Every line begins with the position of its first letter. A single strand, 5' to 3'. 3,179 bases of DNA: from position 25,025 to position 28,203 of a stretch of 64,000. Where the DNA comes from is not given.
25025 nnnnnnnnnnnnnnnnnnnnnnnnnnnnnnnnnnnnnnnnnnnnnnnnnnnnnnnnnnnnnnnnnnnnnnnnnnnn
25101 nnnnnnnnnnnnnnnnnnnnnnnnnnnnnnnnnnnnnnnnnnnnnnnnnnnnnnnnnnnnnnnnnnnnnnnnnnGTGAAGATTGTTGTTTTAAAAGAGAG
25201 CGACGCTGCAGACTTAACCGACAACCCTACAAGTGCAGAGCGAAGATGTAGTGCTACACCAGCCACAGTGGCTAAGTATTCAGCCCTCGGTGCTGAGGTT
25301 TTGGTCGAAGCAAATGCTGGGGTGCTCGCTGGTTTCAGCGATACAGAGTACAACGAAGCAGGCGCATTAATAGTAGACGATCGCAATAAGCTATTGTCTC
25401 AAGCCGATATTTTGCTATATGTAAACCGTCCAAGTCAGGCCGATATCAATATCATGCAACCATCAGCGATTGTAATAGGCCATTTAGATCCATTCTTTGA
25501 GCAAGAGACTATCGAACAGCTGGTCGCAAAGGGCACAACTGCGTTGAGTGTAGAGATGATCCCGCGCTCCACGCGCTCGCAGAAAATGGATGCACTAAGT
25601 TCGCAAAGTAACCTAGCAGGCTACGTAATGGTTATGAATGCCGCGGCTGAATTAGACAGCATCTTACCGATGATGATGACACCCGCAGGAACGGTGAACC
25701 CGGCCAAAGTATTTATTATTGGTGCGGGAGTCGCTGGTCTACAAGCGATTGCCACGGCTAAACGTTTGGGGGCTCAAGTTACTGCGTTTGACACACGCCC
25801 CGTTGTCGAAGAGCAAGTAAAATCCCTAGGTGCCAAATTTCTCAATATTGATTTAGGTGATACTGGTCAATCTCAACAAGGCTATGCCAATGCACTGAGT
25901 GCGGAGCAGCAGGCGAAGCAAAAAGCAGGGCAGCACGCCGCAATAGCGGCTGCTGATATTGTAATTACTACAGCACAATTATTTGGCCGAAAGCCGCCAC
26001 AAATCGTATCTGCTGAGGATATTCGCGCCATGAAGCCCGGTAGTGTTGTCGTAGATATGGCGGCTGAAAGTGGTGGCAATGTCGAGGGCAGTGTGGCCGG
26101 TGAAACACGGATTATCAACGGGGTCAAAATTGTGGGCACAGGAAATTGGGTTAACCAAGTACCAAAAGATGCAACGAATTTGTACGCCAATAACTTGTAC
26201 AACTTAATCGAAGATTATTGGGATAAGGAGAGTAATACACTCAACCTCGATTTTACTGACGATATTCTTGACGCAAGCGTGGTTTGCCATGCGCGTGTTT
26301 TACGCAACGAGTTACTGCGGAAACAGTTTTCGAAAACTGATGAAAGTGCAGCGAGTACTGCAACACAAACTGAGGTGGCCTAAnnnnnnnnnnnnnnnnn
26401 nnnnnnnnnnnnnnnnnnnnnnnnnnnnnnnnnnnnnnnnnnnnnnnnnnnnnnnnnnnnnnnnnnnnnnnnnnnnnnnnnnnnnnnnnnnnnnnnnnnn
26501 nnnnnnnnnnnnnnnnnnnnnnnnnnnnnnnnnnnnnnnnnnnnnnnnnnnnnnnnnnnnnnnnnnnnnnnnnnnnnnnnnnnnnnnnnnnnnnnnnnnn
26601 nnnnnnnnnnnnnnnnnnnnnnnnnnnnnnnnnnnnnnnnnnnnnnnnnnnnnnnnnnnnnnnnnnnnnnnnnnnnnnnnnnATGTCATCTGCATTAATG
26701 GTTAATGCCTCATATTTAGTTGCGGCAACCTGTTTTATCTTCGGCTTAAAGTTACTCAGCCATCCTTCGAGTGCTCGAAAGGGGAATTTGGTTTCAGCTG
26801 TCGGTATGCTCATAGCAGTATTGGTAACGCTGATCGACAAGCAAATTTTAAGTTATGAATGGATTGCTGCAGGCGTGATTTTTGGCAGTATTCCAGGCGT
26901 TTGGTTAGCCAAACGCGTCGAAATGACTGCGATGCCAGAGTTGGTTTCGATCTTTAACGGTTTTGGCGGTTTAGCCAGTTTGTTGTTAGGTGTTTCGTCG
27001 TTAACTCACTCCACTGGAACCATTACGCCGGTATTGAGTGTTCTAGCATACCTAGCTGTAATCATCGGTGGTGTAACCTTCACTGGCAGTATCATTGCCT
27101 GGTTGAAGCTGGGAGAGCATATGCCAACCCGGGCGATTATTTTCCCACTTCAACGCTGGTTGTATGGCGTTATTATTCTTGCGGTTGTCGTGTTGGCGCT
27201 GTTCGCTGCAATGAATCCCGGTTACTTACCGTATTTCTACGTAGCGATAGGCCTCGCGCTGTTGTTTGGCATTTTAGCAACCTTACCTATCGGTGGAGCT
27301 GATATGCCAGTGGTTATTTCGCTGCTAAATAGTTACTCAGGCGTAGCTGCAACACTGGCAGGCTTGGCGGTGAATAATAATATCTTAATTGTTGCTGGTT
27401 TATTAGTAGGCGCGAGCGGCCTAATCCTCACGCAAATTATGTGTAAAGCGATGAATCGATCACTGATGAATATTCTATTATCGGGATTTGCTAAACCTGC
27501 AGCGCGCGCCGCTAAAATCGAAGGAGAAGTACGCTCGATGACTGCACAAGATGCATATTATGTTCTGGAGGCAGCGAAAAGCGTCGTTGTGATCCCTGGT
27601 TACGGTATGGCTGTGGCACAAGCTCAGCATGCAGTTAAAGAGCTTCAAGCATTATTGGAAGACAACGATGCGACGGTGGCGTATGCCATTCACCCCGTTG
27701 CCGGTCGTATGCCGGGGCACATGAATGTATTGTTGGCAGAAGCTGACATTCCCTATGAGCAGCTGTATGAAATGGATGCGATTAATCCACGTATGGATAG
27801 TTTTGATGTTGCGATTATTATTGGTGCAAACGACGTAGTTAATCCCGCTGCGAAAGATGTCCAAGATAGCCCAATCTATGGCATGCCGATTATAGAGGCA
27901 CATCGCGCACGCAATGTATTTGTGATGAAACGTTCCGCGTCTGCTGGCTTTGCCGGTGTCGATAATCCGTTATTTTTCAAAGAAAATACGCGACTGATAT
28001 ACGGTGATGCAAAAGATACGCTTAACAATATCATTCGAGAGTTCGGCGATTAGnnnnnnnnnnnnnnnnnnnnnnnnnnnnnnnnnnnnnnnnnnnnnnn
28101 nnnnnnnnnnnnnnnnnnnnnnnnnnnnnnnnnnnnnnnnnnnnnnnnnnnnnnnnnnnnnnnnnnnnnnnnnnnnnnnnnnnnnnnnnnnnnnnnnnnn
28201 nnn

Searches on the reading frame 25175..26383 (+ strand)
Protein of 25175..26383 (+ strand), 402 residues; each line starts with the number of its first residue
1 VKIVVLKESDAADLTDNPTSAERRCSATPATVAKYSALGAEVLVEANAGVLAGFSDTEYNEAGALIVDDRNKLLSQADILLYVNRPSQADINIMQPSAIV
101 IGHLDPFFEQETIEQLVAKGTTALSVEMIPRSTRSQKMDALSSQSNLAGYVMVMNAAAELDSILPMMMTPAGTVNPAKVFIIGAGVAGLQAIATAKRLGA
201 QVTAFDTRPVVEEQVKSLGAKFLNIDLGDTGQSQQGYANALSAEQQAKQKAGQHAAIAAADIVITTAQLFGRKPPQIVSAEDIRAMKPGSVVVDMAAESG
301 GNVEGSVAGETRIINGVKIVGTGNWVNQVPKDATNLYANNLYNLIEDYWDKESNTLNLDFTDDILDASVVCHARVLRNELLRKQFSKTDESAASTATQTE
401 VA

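Call 51: search_protein_families(library=pfam, proteins=[window:25175-26383:+], max_evalue=0.000001)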
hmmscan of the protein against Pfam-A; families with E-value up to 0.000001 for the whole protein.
window:25175-26383:+ (402 aa): 3 families
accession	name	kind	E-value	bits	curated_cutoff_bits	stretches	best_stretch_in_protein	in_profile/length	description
PF01262.27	AlaDh_PNT_C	-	1.5e-57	194.9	23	1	153-374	2-209/214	Alanine dehydrogenase/PNT, C-terminal domain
PF05222.21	AlaDh_PNT_N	-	1.9e-35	122.5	30.4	1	21-148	9-136/136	Alanine dehydrogenase/PNT, N-terminal domain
PF02826.25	2-Hacid_dh_C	-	1.7e-07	31.2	25.1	0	174-225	34-85/178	D-isomer specific 2-hydroxyacid dehydrogenase, NAD binding domain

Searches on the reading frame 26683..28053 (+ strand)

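Call 51: search_protein_families(library=pfam, proteins=[window:26683-28053:+], max_evalue=0.000001)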
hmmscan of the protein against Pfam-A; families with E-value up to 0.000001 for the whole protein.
window:26683-28053:+ (456 aa): 1 family
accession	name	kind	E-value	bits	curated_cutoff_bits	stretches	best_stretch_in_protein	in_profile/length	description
PF02233.22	PNTB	-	2.4e-180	600.8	31.7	1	8-452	2-455/456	NAD(P) transhydrogenase beta subunit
